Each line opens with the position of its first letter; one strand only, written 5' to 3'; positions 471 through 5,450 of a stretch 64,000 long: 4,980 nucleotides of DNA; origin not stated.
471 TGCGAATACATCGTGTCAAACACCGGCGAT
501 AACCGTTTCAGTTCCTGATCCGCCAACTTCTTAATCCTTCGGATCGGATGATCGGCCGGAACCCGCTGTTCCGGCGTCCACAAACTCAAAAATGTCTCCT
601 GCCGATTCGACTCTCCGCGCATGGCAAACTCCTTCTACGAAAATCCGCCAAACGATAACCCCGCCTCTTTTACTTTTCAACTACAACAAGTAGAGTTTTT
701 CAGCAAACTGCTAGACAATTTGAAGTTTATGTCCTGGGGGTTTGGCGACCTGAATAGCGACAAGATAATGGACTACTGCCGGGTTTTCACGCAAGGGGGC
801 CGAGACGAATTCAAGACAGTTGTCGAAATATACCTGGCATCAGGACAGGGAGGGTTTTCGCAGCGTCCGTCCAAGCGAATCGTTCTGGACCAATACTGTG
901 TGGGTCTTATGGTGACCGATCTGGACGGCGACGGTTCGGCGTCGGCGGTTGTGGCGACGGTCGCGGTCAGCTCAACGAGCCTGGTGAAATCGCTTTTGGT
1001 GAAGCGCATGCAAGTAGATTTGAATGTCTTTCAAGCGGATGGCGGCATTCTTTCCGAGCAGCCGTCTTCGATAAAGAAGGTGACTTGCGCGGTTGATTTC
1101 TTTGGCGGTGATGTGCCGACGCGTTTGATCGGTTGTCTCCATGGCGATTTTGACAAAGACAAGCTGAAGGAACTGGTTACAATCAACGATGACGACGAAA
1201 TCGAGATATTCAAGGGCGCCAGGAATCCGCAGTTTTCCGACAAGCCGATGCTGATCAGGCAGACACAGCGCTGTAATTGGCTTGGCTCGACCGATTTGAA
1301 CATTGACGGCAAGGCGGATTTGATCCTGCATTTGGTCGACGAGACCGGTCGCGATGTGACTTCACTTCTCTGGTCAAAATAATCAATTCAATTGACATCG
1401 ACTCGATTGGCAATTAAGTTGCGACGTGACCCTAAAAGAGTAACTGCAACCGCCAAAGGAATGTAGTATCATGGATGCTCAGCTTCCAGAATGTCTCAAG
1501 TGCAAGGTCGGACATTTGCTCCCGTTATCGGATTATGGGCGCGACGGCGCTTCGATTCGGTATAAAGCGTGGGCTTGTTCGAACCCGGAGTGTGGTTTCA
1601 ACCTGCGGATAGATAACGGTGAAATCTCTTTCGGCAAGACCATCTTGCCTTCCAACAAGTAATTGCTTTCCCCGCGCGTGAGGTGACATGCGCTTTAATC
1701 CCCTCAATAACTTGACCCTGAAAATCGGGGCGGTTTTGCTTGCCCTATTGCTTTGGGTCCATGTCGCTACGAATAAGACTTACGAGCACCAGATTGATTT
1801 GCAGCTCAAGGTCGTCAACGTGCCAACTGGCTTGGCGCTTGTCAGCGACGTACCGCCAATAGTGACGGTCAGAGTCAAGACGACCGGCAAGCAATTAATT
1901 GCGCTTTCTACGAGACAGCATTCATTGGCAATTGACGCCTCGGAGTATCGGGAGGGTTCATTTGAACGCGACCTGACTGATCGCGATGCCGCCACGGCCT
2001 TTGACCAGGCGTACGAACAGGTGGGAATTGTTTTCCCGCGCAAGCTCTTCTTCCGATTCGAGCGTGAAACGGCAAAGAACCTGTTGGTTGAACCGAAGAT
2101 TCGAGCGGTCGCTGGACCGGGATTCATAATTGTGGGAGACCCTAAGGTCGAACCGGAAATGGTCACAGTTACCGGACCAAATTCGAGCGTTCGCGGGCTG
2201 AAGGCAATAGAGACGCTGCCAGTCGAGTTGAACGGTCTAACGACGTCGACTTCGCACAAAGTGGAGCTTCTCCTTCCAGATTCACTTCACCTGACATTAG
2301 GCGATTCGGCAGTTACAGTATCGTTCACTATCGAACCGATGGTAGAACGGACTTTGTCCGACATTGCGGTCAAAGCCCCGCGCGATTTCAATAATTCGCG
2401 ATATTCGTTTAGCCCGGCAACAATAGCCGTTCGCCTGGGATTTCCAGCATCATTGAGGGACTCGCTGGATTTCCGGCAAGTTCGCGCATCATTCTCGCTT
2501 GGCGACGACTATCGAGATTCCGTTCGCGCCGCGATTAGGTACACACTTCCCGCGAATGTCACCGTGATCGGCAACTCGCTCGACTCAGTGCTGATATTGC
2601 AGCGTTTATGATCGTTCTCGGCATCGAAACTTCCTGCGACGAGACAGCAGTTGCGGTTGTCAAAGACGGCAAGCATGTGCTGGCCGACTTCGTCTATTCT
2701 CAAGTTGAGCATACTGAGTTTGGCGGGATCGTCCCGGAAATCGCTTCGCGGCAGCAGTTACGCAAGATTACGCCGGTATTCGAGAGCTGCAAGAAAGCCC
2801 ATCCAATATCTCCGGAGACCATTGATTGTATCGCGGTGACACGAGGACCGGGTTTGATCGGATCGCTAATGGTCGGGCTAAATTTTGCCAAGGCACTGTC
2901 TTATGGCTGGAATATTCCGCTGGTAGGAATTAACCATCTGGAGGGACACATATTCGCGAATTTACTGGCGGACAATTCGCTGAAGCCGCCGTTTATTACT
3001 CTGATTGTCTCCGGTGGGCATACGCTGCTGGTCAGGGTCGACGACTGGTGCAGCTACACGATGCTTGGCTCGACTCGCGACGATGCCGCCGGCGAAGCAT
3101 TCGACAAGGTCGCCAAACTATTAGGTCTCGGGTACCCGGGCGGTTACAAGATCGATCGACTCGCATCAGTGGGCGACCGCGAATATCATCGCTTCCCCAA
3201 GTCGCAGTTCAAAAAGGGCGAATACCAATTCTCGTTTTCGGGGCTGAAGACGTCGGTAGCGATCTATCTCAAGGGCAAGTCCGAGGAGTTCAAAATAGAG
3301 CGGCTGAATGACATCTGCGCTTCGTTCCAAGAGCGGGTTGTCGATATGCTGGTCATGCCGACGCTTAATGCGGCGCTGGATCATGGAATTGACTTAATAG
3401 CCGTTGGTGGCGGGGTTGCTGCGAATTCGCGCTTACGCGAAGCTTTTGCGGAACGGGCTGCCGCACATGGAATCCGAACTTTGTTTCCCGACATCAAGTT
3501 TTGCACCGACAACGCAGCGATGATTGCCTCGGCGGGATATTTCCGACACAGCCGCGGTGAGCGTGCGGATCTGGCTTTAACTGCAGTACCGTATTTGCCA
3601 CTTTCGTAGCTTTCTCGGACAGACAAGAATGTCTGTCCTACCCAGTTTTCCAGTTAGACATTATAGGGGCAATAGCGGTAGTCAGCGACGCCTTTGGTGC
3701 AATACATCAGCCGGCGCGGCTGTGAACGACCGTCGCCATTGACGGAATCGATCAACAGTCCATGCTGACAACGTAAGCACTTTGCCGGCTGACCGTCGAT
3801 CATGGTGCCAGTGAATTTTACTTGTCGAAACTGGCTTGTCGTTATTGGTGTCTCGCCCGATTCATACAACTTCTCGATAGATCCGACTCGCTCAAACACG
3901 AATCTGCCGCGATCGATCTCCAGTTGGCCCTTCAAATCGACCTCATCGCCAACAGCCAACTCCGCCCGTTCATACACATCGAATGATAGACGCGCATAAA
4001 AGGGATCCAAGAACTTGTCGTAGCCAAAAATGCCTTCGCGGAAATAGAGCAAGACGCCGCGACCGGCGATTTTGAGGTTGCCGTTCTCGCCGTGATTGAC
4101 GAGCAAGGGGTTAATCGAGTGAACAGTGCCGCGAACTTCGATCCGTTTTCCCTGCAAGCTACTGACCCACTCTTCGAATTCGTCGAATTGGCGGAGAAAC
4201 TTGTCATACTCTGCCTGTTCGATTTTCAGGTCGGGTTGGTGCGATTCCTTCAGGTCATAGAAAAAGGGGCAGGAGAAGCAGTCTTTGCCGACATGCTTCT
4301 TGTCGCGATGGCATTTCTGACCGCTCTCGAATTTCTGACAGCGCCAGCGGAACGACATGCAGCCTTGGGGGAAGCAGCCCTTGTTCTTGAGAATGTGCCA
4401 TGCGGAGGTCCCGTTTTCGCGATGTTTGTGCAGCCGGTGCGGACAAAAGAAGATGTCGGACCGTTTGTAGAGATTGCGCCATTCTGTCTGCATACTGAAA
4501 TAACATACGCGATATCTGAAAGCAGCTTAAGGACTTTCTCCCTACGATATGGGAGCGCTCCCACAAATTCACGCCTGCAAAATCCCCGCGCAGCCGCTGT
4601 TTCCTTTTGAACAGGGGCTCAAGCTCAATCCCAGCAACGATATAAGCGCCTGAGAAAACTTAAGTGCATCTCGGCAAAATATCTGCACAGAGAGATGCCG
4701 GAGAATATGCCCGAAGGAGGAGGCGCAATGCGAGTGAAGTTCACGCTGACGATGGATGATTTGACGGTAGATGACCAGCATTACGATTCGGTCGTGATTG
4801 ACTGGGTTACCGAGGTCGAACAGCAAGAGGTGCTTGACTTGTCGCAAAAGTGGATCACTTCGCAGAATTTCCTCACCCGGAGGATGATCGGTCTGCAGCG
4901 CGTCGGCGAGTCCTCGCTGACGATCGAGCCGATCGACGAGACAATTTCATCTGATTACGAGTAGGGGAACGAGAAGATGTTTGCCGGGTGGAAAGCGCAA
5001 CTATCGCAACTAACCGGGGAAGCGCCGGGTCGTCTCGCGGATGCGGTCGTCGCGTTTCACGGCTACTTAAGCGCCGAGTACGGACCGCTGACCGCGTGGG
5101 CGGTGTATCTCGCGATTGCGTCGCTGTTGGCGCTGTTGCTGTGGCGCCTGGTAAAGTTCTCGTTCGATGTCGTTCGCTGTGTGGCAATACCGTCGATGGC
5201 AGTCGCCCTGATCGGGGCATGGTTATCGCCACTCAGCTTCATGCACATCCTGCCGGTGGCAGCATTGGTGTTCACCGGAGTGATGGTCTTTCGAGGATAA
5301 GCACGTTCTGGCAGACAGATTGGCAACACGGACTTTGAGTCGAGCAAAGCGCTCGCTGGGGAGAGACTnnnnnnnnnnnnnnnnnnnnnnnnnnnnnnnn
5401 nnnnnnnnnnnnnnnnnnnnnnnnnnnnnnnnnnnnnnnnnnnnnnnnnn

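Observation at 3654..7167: Compact cluster of uncharacterised genes: Cys-rich protein, three zinc-ribbon or small proteins, a membrane peptide and a 378-aa Trp/Arg-rich protein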

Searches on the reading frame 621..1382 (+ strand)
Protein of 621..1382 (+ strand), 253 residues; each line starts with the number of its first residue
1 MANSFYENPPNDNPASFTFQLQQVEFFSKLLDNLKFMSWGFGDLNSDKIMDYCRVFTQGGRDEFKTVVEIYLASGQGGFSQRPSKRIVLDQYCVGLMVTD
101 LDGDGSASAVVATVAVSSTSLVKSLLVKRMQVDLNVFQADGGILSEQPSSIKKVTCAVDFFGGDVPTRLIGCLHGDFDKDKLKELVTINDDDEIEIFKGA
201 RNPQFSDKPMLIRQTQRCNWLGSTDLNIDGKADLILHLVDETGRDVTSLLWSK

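Call 3: search_protein_families(library=pfam, proteins=[window:621-1382:+], max_evalue=1)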
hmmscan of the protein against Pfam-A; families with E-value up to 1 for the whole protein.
window:621-1382:+ (253 aa): 2 families
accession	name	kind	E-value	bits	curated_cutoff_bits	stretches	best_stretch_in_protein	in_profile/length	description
PF13517.12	FG-GAP_3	-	3.6e-13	50.4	26.9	2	176-235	1-60/61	FG-GAP-like repeat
PF14783.12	BBS2_Mid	-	0.051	14.1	27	0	176-200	6-30/108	Ciliary BBSome complex subunit 2, middle region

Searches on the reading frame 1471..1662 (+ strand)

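Call 3: search_protein_families(library=pfam, proteins=[window:1471-1662:+], max_evalue=1)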
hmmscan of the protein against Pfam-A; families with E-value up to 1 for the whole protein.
window:1471-1662:+ (63 aa): 3 families
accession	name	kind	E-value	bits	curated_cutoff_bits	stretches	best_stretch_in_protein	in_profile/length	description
PF09151.16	DUF1936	-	0.012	15.7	25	1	8-43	2-32/34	Domain of unknown function (DUF1936)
PF04606.18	Ogr_Delta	-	0.09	13.2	26.3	1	34-47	26-39/47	Ogr/Delta-like zinc finger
PF05122.18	SpdB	-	0.17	12.7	25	1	30-44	18-31/50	Mobile element transfer protein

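Call 4: search_protein_families(library=padloc, proteins=[window:1471-1662:+], max_evalue=1)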
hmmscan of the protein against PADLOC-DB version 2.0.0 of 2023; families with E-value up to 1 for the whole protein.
window:1471-1662:+ (63 aa): 0 families

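Call 5: search_protein_families(library=ncbifam, proteins=[window:1471-1662:+], max_evalue=1)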
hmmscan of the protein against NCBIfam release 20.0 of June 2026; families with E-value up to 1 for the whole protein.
window:1471-1662:+ (63 aa): 0 families

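Call 87: search_protein_families(library=phrogs, proteins=[window:1471-1662:+], max_evalue=0.1)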
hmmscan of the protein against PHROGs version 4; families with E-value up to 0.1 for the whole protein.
window:1471-1662:+ (63 aa): 0 families

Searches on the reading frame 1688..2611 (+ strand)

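Call 3: search_protein_families(library=pfam, proteins=[window:1688-2611:+], max_evalue=1)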
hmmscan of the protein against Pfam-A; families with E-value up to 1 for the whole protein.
window:1688-2611:+ (307 aa): 1 family
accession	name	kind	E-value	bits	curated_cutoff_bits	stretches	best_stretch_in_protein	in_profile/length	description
PF07949.17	YbbR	-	1.1e-13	51.7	22.3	2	142-211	12-79/81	YbbR-like protein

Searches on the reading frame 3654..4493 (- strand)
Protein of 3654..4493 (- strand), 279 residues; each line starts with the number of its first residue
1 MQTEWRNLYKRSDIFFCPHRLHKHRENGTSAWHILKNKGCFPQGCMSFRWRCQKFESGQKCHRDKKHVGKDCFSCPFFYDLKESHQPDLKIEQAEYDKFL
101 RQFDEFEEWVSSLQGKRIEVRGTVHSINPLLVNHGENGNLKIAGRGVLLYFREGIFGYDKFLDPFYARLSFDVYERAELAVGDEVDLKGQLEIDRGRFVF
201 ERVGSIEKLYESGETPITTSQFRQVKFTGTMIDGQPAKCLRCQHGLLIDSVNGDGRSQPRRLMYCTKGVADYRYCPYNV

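Call 3: search_protein_families(library=pfam, proteins=[window:3654-4493:-], max_evalue=1)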
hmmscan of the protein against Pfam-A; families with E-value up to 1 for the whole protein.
window:3654-4493:- (279 aa): 1 family
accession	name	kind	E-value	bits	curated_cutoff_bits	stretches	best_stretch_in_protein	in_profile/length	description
PF10384.14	Scm3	-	0.029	14.5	24.3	1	174-197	23-47/53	Centromere protein Scm3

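Call 4: search_protein_families(library=padloc, proteins=[window:3654-4493:-], max_evalue=1)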
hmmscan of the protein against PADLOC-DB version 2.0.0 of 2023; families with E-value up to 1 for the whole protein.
window:3654-4493:- (279 aa): 1 family
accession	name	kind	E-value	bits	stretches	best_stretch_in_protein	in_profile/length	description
PDLC04420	PDC-M11A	-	0.0091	13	1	86-144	49-110/376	-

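Call 5: search_protein_families(library=ncbifam, proteins=[window:3654-4493:-], max_evalue=1)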
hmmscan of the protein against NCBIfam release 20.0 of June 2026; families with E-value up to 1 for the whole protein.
window:3654-4493:- (279 aa): 0 families

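Call 8: search_solved_structures(query=window:3654-4493:-, max_evalue=10)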
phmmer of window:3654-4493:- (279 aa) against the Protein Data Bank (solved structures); distinct sequences matched with E-value up to 10: 1.
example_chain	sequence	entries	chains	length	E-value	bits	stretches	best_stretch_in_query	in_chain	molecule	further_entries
1xdn_A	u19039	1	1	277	0.87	12.1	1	120-170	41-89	RNA editing ligase MP52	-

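Call 13: find_homologous_proteins(query=window:3654-4493:-, max_evalue=0.001)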
Query window:3654-4493:- (279 aa): 29 proteins with E <= 0.001 among 302 candidates.
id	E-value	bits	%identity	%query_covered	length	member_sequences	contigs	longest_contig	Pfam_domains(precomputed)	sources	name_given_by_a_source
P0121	2.3e-181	620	90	100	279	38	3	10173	-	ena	-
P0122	8.9e-158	542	79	100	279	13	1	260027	-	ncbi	-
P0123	2.9e-156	537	78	100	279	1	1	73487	-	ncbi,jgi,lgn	-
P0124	4.6e-156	537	76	100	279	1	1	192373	-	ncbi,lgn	-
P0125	2.1e-153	528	77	100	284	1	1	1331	-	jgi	jgi:hypothetical protein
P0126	9.3e-153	526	77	100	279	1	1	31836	-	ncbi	-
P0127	2.0e-151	521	76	100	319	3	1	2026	-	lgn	-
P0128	8.3e-143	493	71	100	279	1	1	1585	-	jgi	jgi:hypothetical protein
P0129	2.7e-135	468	71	95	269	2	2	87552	-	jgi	jgi:hypothetical protein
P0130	8.4e-134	464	69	100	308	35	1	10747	-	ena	-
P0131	9.6e-134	463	67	99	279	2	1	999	-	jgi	jgi:hypothetical protein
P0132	2.1e-133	462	68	99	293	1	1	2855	-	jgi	jgi:hypothetical protein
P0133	2.7e-133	462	69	100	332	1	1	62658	-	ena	-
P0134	5.1e-133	461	67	100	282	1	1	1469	-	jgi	-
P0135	5.6e-131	454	65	100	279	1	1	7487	-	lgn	-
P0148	2.6e-55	206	39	98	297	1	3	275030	-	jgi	jgi:hypothetical protein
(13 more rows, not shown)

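Call 29: find_encoding_contigs(protein=P0148, flank=8000, max_places=2)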
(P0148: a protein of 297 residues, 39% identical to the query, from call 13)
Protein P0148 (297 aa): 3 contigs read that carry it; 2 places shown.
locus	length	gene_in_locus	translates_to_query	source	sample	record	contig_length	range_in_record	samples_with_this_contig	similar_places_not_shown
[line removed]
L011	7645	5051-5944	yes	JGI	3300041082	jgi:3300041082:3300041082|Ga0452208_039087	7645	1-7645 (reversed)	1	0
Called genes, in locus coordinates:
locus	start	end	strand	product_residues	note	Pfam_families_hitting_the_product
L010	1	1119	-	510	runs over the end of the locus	PF00171:Aldedh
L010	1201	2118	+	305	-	PF02540:NAD_synthase, PF03054:tRNA_Me_trans (faint), PF06508:QueC (weak)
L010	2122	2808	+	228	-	PF00590:TP_methylase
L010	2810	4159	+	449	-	PF01554:MatE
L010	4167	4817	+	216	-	PF02223:Thymidylate_kin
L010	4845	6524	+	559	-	PF22694:CtpB_N-like, PF00595:PDZ, PF13180:PDZ_2, PF17820:PDZ_6, PF03572:Peptidase_S41, PF28547:CHD_PDZ-protease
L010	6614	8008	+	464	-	PF01743:PolyA_pol, PF12627:PolyA_pol_RNAbd, PF01966:HD, PF13735:tRNA_NucTran2_2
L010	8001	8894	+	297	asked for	-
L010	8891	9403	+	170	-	PF09858:DUF2085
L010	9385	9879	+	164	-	-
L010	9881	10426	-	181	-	PF03266:NTPase_1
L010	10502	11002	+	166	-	PF00293:NUDIX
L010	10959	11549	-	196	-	PF18917:LiaI-LiaF-like_TM1, PF22570:LiaF-TM, PF09922:LiaF-like_C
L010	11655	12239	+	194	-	PF02613:Nitrate_red_del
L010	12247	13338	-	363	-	PF00211:Guanylate_cyc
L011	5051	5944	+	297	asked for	-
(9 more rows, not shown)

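Call 30: predict_structure(alignment_id=A2)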
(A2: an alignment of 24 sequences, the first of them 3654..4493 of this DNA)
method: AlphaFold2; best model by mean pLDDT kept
length: 279 residues; sequences in the alignment: 24
mean_pLDDT: 84.2   pTM: 0.75
mean pLDDT of the five models: 84.2, 77.7, 77.3, 77.2, 76.5
residues with pLDDT >= 90: 118; 70-90: 129; 50-70: 27; < 50: 5
segments of 3 or more residues with pLDDT < 50: 23-27
pLDDT, mean of each block of 10 residues (from residue 1): 90 77 55 80 78 92 86 89 81 93 95 93 93 77 87 96 96 92 97 90 91 88 68 74 80 69 79 71
secondary structure, 60 per line:
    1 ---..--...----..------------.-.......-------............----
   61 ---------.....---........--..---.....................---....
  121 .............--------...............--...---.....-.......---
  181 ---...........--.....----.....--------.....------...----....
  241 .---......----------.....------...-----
elements in order: H31-37 E45-52 H53-56 H70-74 E78-85 H93-113 E117-133 E142-156 E159-161 E165-169 H171-177 E184-194 E197-201 E206-210 H219-223 E230-232 H237-241 E245-250 E261-265

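Call 54: search_protein_families(library=pfam, alignment_id=A2, max_evalue=1)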
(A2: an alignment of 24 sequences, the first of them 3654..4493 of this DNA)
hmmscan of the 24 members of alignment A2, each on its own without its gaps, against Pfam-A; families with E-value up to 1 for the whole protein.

A. member 1, window:3654-4493:- (279 aa): 1 family
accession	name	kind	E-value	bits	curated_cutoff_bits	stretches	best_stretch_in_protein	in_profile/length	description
PF10384.14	Scm3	-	0.029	14.5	24.3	1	174-197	23-47/53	Centromere protein Scm3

B. families by the number of members that match (of 24 scanned): 4 families
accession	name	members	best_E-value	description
PF10384.14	Scm3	12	0.0048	Centromere protein Scm3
PF16685.11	zf-RING_10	3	0.034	zinc RING finger of MSL2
PF23991.1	DUF7310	1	0.029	Coiled-coil region of unknown function (DUF7310)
PF07923.18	N1221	1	0.37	N1221-like protein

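Call 66: find_related_loci(query=A2, collection=viral_contigs, flank=5000)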
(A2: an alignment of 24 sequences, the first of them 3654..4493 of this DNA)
Query A2 (279 aa) in viral_contigs; peptide patterns used: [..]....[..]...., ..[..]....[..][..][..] (x = any residue, [..] = any of these).
24 stretches matched a pattern, but none encodes a relative of the query by tblastn (E <= 1e-3).

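Call 87: search_protein_families(library=phrogs, proteins=[window:3654-4493:-], max_evalue=0.1)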
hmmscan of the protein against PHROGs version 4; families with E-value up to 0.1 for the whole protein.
window:3654-4493:- (279 aa): 1 family
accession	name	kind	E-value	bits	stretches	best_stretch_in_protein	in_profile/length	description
phrog_498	-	other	0.098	12.1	0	57-118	461-525/633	DNA methyltransferase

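Call 97: search_solved_structures(query=A2, max_evalue=10)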
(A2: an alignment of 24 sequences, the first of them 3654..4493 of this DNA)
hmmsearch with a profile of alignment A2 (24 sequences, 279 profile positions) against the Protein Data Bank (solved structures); distinct sequences matched with E-value up to 10: 1.
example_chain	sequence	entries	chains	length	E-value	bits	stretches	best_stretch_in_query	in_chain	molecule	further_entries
3u59_A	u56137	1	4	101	1.4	11.7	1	56-132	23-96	Tropomyosin beta chain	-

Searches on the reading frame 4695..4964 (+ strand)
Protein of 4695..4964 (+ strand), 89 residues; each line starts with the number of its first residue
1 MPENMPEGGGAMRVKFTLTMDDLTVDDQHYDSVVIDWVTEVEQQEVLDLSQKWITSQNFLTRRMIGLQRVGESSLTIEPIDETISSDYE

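Call 3: search_protein_families(library=pfam, proteins=[window:4695-4964:+], max_evalue=1)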
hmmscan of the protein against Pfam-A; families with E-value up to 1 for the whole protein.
window:4695-4964:+ (89 aa): 2 families
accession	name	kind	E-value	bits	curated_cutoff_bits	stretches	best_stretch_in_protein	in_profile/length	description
PF08713.17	DNA_alkylation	-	0.043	13.9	21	1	24-64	101-139/213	DNA alkylation repair enzyme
PF12915.13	DUF3833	-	0.12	12.4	25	1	7-51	105-146/163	Protein of unknown function (DUF3833)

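Call 4: search_protein_families(library=padloc, proteins=[window:4695-4964:+], max_evalue=1)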
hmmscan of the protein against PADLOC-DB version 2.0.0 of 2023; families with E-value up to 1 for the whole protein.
window:4695-4964:+ (89 aa): 0 families

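Call 5: search_protein_families(library=ncbifam, proteins=[window:4695-4964:+], max_evalue=1)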
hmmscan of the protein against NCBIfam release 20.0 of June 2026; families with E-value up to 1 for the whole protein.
window:4695-4964:+ (89 aa): 1 family
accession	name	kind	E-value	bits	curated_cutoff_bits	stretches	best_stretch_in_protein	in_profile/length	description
NF002091.1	PRK00924.1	equivalog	0.0041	16.6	250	1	18-74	30-86/277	5-dehydro-4-deoxy-D-glucuronate isomerase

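Call 87: search_protein_families(library=phrogs, proteins=[window:4728-4964:+], max_evalue=0.1)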
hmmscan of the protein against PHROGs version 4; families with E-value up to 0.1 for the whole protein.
window:4728-4964:+ (78 aa): 1 family
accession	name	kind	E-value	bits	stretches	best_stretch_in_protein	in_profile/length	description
phrog_13102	-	unknown function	0.014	15.6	1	32-77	271-314/323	-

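Call 96: search_solved_structures(query=A5, max_evalue=10)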
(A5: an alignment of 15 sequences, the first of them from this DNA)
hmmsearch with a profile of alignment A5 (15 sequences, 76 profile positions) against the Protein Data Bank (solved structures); distinct sequences matched with E-value up to 10: 0.

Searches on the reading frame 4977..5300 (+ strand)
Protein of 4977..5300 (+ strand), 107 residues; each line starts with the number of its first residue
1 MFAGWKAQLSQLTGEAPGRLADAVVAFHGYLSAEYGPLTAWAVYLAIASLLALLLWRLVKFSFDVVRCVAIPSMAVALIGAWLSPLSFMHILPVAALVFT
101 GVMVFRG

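Call 3: search_protein_families(library=pfam, proteins=[window:4977-5300:+], max_evalue=1)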
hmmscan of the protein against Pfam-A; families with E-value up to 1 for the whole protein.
window:4977-5300:+ (107 aa): 0 families

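Call 4: search_protein_families(library=padloc, proteins=[window:4977-5300:+], max_evalue=1)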
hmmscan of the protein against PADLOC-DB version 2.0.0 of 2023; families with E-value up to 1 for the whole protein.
window:4977-5300:+ (107 aa): 0 families

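Call 5: search_protein_families(library=ncbifam, proteins=[window:4977-5300:+], max_evalue=1)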
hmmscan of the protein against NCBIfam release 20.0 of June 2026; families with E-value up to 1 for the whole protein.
window:4977-5300:+ (107 aa): 1 family
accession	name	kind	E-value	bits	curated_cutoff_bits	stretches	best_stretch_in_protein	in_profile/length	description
NF010978.0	PRK14401.1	equivalog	0.028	14.2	163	1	38-98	116-175/187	membrane protein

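Call 87: search_protein_families(library=phrogs, proteins=[window:4977-5300:+], max_evalue=0.1)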
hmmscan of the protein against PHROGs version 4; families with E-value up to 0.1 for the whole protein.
window:4977-5300:+ (107 aa): 1 family
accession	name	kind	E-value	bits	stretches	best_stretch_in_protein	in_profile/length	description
phrog_15510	-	unknown function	0.049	15.1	1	39-75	2-37/82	-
